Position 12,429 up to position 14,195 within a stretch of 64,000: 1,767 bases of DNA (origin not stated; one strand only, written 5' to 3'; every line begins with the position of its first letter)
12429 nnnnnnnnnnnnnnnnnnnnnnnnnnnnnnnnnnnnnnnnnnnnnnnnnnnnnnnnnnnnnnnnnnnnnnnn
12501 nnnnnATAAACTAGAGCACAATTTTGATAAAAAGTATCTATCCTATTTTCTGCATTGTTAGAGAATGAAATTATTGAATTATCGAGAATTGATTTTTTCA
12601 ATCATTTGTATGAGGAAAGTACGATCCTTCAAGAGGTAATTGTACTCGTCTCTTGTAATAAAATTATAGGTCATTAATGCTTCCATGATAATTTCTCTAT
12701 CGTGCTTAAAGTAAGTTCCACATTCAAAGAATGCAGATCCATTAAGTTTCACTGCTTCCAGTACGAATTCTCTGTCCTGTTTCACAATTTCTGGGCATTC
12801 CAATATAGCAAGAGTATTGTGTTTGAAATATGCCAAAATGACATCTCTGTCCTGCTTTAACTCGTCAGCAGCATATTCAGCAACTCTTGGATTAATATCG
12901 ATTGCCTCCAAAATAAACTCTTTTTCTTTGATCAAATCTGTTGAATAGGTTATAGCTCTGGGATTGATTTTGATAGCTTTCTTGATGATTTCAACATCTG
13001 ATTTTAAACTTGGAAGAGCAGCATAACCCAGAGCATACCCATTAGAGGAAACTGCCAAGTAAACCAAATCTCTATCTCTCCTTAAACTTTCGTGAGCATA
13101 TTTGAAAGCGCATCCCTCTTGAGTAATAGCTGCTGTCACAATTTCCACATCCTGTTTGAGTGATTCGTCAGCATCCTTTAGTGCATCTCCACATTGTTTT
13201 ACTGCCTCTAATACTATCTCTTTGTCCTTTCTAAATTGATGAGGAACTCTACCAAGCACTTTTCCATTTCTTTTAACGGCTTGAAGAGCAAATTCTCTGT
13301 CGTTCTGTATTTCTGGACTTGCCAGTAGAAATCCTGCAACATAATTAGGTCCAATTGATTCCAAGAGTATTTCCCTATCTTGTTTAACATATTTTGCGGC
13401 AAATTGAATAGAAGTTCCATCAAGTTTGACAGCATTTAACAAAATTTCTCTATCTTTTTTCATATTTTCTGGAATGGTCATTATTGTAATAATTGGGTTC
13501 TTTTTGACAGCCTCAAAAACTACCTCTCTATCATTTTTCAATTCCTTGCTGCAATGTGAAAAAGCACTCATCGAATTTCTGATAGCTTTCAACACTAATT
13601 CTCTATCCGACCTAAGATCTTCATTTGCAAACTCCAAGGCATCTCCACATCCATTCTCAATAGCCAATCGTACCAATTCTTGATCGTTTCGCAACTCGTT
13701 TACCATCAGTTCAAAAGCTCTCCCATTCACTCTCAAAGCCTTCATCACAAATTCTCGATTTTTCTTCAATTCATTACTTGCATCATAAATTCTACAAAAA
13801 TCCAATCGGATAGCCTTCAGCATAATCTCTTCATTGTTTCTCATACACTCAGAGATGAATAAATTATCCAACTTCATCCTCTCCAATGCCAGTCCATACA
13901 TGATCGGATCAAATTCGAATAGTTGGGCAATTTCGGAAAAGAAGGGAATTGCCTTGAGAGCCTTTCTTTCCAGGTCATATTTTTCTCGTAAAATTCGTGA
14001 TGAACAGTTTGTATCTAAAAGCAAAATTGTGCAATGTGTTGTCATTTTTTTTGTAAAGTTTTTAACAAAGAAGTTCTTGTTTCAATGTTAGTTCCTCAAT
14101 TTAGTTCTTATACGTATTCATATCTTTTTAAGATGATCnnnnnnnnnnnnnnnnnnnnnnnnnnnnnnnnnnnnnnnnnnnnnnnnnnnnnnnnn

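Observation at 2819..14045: Two DUF4116-like repeat proteins, one with an atypical kinase domain (DFD, odd Gly-loop), flanking a 7-kb segment in convergent orientation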

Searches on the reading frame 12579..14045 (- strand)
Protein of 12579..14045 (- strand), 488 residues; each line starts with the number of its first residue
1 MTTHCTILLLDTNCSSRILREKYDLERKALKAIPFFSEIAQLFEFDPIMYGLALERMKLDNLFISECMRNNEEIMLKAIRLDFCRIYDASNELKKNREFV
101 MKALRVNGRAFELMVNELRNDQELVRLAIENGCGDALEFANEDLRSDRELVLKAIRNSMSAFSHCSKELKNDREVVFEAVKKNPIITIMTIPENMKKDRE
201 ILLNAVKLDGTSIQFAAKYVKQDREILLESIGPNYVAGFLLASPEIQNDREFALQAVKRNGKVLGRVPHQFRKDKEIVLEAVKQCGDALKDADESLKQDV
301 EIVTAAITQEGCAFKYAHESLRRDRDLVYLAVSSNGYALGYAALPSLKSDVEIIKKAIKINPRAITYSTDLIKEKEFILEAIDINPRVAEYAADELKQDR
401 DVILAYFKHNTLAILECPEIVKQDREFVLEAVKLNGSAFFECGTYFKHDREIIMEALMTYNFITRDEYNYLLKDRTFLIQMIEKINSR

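Call 3: search_protein_families(library=pfam, proteins=[window:12579-14045:-], max_evalue=0.01)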
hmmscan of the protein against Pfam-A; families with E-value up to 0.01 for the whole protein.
window:12579-14045:- (488 aa): 2 families
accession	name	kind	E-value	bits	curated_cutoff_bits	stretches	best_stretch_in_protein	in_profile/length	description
PF13475.11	DUF4116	-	5.2e-148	480.9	24.9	14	249-297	1-49/49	Domain of unknown function (DUF4116)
PF16436.10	DUF5033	-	0.0014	19.1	25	0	413-481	28-93/178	Domain of unknown function (DUF5033)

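Call 7: list_cluster_members(proteins=[window:12579-14045:-, window:16171-16689:-, window:14630-16018:+, window:5597-6364:+, window:11168-12505:+])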
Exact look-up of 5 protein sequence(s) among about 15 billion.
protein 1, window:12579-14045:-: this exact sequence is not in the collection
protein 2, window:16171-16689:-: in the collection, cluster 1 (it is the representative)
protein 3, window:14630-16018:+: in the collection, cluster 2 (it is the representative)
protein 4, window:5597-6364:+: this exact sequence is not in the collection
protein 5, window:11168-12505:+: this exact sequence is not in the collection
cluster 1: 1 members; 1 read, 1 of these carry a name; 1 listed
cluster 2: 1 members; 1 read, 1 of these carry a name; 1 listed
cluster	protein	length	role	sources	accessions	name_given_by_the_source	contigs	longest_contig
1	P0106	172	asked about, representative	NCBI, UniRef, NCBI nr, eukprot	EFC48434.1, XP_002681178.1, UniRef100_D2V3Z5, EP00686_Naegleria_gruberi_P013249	rotamase domain-containing protein [Naegleria gruberi] | Peptidyl-prolyl cis-trans isomerase n=1 Tax=Naegleria gruberi TaxID=5762 ... | XP_002681178.1 rotamase domain-containing protein [Naegleria gruberi strain NEG-M]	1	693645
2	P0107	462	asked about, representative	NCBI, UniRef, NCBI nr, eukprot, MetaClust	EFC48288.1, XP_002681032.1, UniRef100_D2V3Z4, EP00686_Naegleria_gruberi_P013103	kelch motif family protein [Naegleria gruberi] | Kelch motif family protein n=1 Tax=Naegleria gruberi TaxID=5762 RepID=D2V3Z4_NAEGR | XP_002681032.1 kelch motif family protein [Naegleria gruberi strain NEG-M]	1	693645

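Call 21: find_homologous_proteins(query=window:12582-14045:-)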
Query window:12582-14045:- (488 aa): 407 proteins with E <= 0.001 among 8000 candidates; the best 120 are listed.
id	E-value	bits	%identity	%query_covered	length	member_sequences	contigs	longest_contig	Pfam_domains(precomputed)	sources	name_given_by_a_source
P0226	9.3e-85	303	36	76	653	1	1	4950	PF09603.16,PF13475.12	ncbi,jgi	jgi:uncharacterized protein (TIGR02145 family)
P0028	1.9e-84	302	35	64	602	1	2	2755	PF13475.12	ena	-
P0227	2.1e-81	292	30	81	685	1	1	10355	PF13475.12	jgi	jgi:hypothetical protein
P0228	9.9e-78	280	34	81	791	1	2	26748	PF13475.12,PF24755.3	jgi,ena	jgi:hypothetical protein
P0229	1.3e-77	280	29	85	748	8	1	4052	PF13475.12,PF24755.3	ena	-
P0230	3.2e-76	275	36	86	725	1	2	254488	PF13475.12,PF24755.3,PF08678.17,PF03756.20,PF21684.3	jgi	jgi:histidinol phosphatase-like PHP family hydrolase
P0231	1.1e-71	260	27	88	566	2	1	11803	PF13475.12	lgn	-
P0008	1.4e-71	260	40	76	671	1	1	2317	PF13475.12,PF24755.3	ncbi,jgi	jgi:predicted RNA-binding protein (virulence factor B family)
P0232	1.8e-71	259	34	67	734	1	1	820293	PF07714.24,PF00069.32,PF13475.12,PF24755.3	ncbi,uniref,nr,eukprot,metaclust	ncbi:predicted protein [Naegleria gruberi]|uniref:Predicted protein n=1 Tax=Naegleria gruberi TaxID=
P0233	2.9e-71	259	34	76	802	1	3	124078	PF13475.12,PF24755.3,PF03756.20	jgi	jgi:general stress protein YciG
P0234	1.3e-70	257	33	76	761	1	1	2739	PF13475.12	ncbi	ncbi:MAG: DUF4116 domain-containing protein, partial [Fusobacteriaceae bacterium]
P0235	1.9e-69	253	32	63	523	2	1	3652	PF13475.12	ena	-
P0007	2.5e-69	252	32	81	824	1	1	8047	PF13475.12,PF24755.3,PF25302.1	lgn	-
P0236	1.7e-68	250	34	79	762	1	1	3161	PF13475.12,PF24755.3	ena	-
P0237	2.4e-67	246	32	76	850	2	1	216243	PF07714.24,PF00069.32,PF13475.12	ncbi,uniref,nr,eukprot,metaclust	ncbi:predicted protein [Naegleria gruberi]|uniref:Predicted protein n=1 Tax=Naegleria gruberi TaxID=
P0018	1.7e-66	243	33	59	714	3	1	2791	PF13475.12,PF24755.3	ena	-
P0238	1.9e-65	240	34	75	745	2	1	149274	PF13475.12,PF16484.11,PF13969.13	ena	-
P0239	2.5e-64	236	30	80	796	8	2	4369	PF09603.16,PF13475.12,PF24755.3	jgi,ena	jgi:uncharacterized protein (TIGR02145 family)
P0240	5.4e-64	235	32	52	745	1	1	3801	PF13475.12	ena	-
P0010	2.0e-63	233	29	72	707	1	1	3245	PF13475.12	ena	-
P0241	2.5e-63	233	29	69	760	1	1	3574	PF13475.12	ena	-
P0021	5.5e-63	231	28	76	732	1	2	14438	PF13475.12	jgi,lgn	-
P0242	5.7e-62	228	31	80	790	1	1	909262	PF13475.12,PF24755.3,PF12310.14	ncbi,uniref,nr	ncbi:Uncharacterised protein [Mycoplasmopsis maculosa]|uniref:DUF4116 domain-containing protein n=1 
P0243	6.6e-62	228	37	75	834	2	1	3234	PF13475.12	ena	-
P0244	1.3e-61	227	31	81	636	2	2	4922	PF07714.24,PF00069.32,PF13475.12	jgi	jgi:predicted methyltransferase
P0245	3.1e-61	226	33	66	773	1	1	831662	PF13475.12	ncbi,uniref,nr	ncbi:DUF4116 domain-containing protein [Mycoplasmopsis edwardii]|uniref:DUF4116 domain-containing pr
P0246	3.2e-61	226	36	61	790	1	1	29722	PF07714.24,PF00069.32,PF13475.12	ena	-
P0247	6.2e-61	225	33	80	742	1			PF07714.24,PF00069.32,PF13475.12,PF24080.2,PF00778.24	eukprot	eukprot:s278_g26.t1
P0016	1.2e-59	220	34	80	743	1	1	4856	PF13475.12,PF24755.3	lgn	-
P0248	5.6e-59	218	34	64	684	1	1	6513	PF07714.24,PF00069.32,PF13475.12,PF15978.12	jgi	jgi:hypothetical protein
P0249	2.1e-58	216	39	52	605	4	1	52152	PF13475.12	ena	-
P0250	2.2e-58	216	34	64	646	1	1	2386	PF13475.12,PF24755.3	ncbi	-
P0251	6.5e-58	215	39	50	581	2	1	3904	PF07714.24,PF00069.32,PF13475.12,PF08678.17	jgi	jgi:serine/threonine protein kinase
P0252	1.0e-57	214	32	57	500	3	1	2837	PF13475.12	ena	-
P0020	1.9e-57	213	37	66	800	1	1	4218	PF13475.12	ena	-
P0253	2.0e-57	213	35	80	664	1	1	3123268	PF13475.12,PF24755.3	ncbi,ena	-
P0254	2.9e-56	209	33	76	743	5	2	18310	PF13475.12,PF16227.12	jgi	-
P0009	3.3e-56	209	32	78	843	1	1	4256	PF13475.12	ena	-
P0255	1.4e-55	207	29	82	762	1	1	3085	PF13475.12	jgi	jgi:hypothetical protein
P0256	3.0e-55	206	29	85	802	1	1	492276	PF13475.12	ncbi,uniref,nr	ncbi:hypothetical protein C9374_008233 [Naegleria lovaniensis]|uniref:DUF4116 domain-containing prot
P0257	8.1e-55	205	28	81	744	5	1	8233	PF13475.12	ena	-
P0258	1.6e-54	204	32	85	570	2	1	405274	PF13475.12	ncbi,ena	-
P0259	1.3e-53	201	30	76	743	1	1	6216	PF13475.12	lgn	-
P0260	8.7e-53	198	36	55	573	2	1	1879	PF13475.12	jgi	jgi:CxxC motif-containing protein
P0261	9.4e-53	198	34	81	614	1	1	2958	PF13475.12,PF24755.3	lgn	-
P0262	1.9e-52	197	28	78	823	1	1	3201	PF13475.12,PF08238.19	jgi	-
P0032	2.1e-52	197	34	66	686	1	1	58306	PF13475.12,PF24755.3,PF00651.38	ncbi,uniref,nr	ncbi:hypothetical protein FDP41_006030 [Naegleria fowleri]|uniref:BTB domain-containing protein n=1 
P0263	4.7e-52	195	30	76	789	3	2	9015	PF13475.12,PF19184.6,PF03785.21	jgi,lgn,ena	jgi:CxxC motif-containing protein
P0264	1.0e-51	194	31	81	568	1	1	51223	PF13475.12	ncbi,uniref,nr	ncbi:hypothetical protein C9374_013738 [Naegleria lovaniensis]|uniref:DUF4116 domain-containing prot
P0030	1.4e-51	194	25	81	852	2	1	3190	PF13475.12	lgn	-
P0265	1.8e-51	193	29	85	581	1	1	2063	PF13475.12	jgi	-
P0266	2.1e-51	193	38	50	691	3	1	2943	PF13475.12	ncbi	ncbi:MAG: DUF4116 domain-containing protein, partial [Parachlamydiaceae bacterium]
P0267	3.2e-51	193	35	69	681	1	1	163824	PF13475.12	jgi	jgi:uncharacterized protein YdeI (YjbR/CyaY-like superfamily)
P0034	3.7e-51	192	29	88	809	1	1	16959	PF13475.12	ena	-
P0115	7.1e-51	192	40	60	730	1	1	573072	PF07714.24,PF00069.32,PF13475.12,PF24755.3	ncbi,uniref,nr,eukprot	ncbi:predicted protein [Naegleria gruberi]|uniref:Predicted protein n=1 Tax=Naegleria gruberi TaxID=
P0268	1.4e-50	191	37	58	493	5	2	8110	PF13475.12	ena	-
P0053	1.9e-50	190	31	81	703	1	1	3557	PF13475.12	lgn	-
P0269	2.9e-50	189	35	78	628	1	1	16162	PF13475.12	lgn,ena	-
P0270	1.5e-49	187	30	74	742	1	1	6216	PF13475.12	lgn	-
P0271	1.7e-49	187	25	82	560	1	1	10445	PF13475.12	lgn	-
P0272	2.2e-49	187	32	83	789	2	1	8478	PF07714.24,PF00069.32,PF13475.12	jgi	jgi:serine/threonine protein kinase/CxxC motif-containing protein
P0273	1.1e-48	184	33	73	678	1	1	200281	PF13475.12,PF24755.3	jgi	jgi:hypothetical protein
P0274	1.3e-48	184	33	72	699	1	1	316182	PF13475.12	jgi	jgi:hypothetical protein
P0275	4.0e-48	182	35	53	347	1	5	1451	PF13475.12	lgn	-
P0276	1.2e-47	181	36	65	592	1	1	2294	PF13475.12,PF03756.20,PF13969.13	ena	-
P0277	1.9e-47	180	34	69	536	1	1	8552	PF13475.12,PF24755.3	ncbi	-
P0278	4.1e-47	179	32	65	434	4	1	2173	PF13475.12,PF18450.8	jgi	jgi:hypothetical protein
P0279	1.2e-46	178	36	63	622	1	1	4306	PF13475.12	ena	-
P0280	2.1e-46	177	29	84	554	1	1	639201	PF13475.12,PF03756.20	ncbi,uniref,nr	ncbi:hypothetical protein C9374_005892 [Naegleria lovaniensis]|uniref:DUF4116 domain-containing prot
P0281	3.1e-46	176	36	57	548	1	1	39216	PF13475.12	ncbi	-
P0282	4.2e-46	176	33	78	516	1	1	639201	PF13475.12,PF24755.3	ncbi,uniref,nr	ncbi:hypothetical protein C9374_005879 [Naegleria lovaniensis]|uniref:DUF4116 domain-containing prot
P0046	8.2e-46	175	42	49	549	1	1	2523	PF13475.12,PF05406.21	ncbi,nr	ncbi:MAG: DUF4116 domain-containing protein, partial [Candidatus Pacebacteria bacterium]|nr:DUF4116 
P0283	4.2e-45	172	26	85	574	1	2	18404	PF13475.12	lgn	-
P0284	9.6e-45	171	31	74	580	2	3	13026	PF13475.12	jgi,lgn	-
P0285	1.0e-44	171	35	77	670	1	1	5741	PF07444.17,PF13475.12,PF00085.27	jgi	jgi:thiol-disulfide isomerase/thioredoxin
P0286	2.1e-44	170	33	63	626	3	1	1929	PF13475.12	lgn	-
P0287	3.1e-44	170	30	76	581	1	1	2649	PF13475.12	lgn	-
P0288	3.9e-44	169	37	64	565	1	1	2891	PF13475.12,PF24755.3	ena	-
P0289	8.8e-44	168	28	85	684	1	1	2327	PF13475.12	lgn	-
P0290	1.4e-43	168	26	83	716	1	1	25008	PF13475.12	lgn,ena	-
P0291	1.6e-43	167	32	68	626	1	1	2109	PF13475.12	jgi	-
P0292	3.5e-43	166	27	82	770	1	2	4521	PF13475.12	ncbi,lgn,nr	ncbi:MAG: DUF4116 domain-containing protein [Parachlamydiaceae bacterium]|nr:DUF4116 domain-containi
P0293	9.0e-43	165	33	54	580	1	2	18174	PF13475.12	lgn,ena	-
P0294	1.2e-42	164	33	60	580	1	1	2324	PF13475.12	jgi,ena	-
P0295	1.4e-42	164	31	80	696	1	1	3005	PF09603.16,PF13475.12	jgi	jgi:uncharacterized protein (TIGR02145 family)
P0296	1.5e-42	164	31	68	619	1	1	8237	PF13475.12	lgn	-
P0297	1.9e-42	164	30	80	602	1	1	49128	PF18312.7,PF13475.12,PF19184.6,PF24993.2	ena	-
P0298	2.9e-42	163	29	80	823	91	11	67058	PF13475.12,PF19184.6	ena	-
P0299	3.1e-42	163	28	90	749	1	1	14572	PF13475.12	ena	-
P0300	3.5e-42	163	25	68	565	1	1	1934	PF13475.12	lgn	-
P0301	5.7e-42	162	32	54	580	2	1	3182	PF13475.12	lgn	-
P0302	6.1e-42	162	32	76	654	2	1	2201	PF13475.12,PF24755.3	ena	-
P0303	7.2e-42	162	36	30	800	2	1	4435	PF13475.12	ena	-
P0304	3.9e-41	159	37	55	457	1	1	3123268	PF13475.12,PF24755.3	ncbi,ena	-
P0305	6.4e-41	159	34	56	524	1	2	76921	PF28410.1,PF13475.12,PF01902.25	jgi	jgi:uncharacterized protein (TIGR00290 family)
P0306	7.4e-41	159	28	76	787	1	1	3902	PF13475.12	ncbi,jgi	jgi:hypothetical protein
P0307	8.4e-41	158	35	50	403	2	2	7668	PF13475.12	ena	-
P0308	1.0e-40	158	33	58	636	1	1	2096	PF13475.12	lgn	-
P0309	1.5e-40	158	34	58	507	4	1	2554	PF13475.12,PF24755.3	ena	-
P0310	1.6e-40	157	32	54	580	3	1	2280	PF13475.12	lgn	-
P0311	2.0e-40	157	32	59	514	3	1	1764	PF13475.12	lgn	-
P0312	3.0e-40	156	26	77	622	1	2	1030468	PF13475.12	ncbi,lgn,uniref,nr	ncbi:hypothetical protein GCM10009133_17070 [Cocleimonas flava]|uniref:Uncharacterized protein DUF41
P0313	4.1e-40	156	25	81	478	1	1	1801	PF13475.12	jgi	jgi:hypothetical protein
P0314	5.0e-40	156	30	76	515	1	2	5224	PF13475.12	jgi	jgi:hypothetical protein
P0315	7.0e-40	155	37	53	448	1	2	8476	PF13475.12,PF24755.3,PF18450.8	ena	-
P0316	7.3e-40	155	30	55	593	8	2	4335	PF13475.12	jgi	-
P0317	7.8e-40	155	31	73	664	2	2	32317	PF13475.12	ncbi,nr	ncbi:unnamed protein product [Symbiodinium microadriaticum]|nr:unnamed protein product [Symbiodinium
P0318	1.2e-39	155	29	76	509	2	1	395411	PF13475.12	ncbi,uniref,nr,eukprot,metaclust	ncbi:predicted protein [Naegleria gruberi]|uniref:Predicted protein n=1 Tax=Naegleria gruberi TaxID=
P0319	1.3e-39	154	36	46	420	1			PF13475.12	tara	tara:strand:- start:974 stop:2236 length:1263 start_codon:yes stop_codon:yes gene_type:complete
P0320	1.3e-39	154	36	46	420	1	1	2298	PF13475.12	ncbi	-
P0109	1.9e-39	154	32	60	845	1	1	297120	PF07714.24,PF00069.32,PF13475.12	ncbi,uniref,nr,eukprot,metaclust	ncbi:predicted protein [Naegleria gruberi]|uniref:non-specific serine/threonine protein kinase n=1 T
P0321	2.6e-39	153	39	45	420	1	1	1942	PF13475.12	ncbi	-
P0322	3.4e-39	153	34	60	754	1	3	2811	PF13475.12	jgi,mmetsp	mmetsp:Transcript_30952/g.65626 ORF Transcript_30952/g.65626 Transcript_30952/m.65626 type:complete 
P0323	4.2e-39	153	32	54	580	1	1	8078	PF13475.12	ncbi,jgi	jgi:hypothetical protein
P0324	4.3e-39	153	36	46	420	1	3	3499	PF13475.12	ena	-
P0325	4.8e-39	153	26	88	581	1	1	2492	PF13475.12,PF24755.3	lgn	-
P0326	7.5e-39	152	31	60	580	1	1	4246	PF13475.12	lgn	-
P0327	8.5e-39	152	39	45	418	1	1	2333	PF13475.12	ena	-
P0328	8.8e-39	152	39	45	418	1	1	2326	PF13475.12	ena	-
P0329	9.0e-39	152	34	55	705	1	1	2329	PF13475.12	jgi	jgi:hypothetical protein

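Call 34: predict_structure(alignment_id=A2)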
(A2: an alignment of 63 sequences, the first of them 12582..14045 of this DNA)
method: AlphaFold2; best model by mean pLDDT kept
length: 488 residues; sequences in the alignment: 63
mean_pLDDT: 86.8   pTM: 0.78
mean pLDDT of the five models: 86.8, 85.1, 83.9, 82.8, 82.3
residues with pLDDT >= 90: 306; 70-90: 107; 50-70: 45; < 50: 30
segments of 3 or more residues with pLDDT < 50: 1-15, 33-36, 38-45
pLDDT, mean of each block of 10 residues (from residue 1): 37 48 62 48 49 57 85 95 95 97 97 92 97 97 97 97 98 98 97 97 98 96 98 96 98 98 98 99 98 98 98 96 95 93 81 83 77 80 65 82 90 85 93 89 88 88 77 89 87
secondary structure, 60 per line:
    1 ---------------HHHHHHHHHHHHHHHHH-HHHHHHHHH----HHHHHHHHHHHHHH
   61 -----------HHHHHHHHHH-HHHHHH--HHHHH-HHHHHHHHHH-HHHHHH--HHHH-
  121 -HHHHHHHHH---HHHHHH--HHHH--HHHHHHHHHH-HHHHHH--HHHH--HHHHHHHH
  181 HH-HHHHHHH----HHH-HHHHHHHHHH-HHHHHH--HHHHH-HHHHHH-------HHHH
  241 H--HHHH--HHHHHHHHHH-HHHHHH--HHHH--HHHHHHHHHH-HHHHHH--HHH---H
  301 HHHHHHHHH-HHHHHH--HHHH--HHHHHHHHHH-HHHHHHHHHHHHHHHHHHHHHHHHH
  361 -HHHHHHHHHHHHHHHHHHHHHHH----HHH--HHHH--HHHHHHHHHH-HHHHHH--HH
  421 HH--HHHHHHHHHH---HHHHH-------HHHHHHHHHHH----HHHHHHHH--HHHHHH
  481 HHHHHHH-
elements in order: H16-32 H34-42 H47-60 H72-81 H83-88 H91-95 H97-106 H108-113 H116-119 H122-130 H134-139 H142-145 H148-157 H159-164 H167-170 H173-182 H184-190 H199-208 H210-215 H218-222 H224-229 H237-241 H244-247 H250-259 H261-266 H269-272 H275-284 H286-291 H300-309 H311-316 H319-322 H325-334 H336-360 H362-384 H394-397 H400-409 H411-416 H419-422 H425-434 H438-442 H450-460 H465-472 H475-487

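Call 37: fold_search(model_id=the predicted structure, library=pdb)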
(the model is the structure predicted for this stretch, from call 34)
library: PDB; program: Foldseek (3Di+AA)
matches with E <= 10: 253; with E <= 0.001: 0
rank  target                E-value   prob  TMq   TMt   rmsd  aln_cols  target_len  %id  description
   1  8gel_A                5.3e-03  0.44  0.09  0.09  30.3       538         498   15  Cryo-EM structure of synthetic tetrameric building block sC4 (released 2024-03-13)
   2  8cws_A                2.8e-02  0.30  0.09  0.10  25.3       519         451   13  Accurate computational design of genetically encoded 3D protein crystals (released 2023-11-01)
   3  8cwy_A                4.7e-02  0.35  0.12  0.12  22.8       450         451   15  Accurate computational design of genetically encoded 3D protein crystals (released 2023-11-01)
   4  2xwu_B                8.4e-02  0.35  0.15  0.10  17.2       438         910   11  CRYSTAL STRUCTURE OF IMPORTIN 13 - UBC9 COMPLEX (released 2010-12-29)
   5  2vgl_A                8.8e-02  0.75  0.23  0.20  20.1       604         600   15  AP2 CLATHRIN ADAPTOR CORE (released 2007-12-25)
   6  6qh6_A                1.1e-01  0.72  0.23  0.20  19.9       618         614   13  AP2 clathrin adaptor core with two cargo peptides in open+ conformation (released 2019-09-04)
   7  8cdj_D                1.4e-01  0.54  0.21  0.15  22.8       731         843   11  CAND1 b-hairpin++-SCF-SKP2 CAND1 rolling SCF engaged (released 2023-04-19)
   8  7ue2_A                1.5e-01  0.30  0.12  0.16  18.4       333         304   18  Crystal structure of designed helical repeat protein RPB_PLP3_R6 bound to PLPx6 peptide (released 2023-03-29)
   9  7t7t_B                1.6e-01  0.60  0.20  0.22  25.3       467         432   10  Structure of TSK/BRU1 bound to histone H3.1 (released 2022-03-30)
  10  7q2y_D                1.7e-01  0.41  0.17  0.12  19.3       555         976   12  Cryo-EM structure of clamped S.cerevisiae condensin-DNA complex (form II) (released 2022-03-23)
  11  7rdr_A                1.8e-01  0.16  0.12  0.12  20.8       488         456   14  Circular tandem repeat protein with novel repeat topology and enhanced subunit contact surfaces (released 2021-09-01)
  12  8v3b_a                1.9e-01  0.35  0.17  0.19  20.3       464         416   15  Computational Designed Nanocage O43_129_+4 (released 2024-03-13)
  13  6oxl_A                2.1e-01  0.51  0.21  0.19  17.4       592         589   15  CRYO-EM STRUCTURE OF PHOSPHORYLATED AP-2 (mu E302K) BOUND TO NECAP IN THE PRESENCE OF SS DNA (released 2019-09-11)
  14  8cmk_B                2.1e-01  0.30  0.15  0.11  17.0       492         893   10  Transportin-3 TNPO3 in complex with RSY region of CIRBP (released 2024-03-06)
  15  9mg8_B                2.2e-01  0.06  0.07  0.08  27.8       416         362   15  Crystal Structure of b-iTHR-110 (released 2025-12-17)
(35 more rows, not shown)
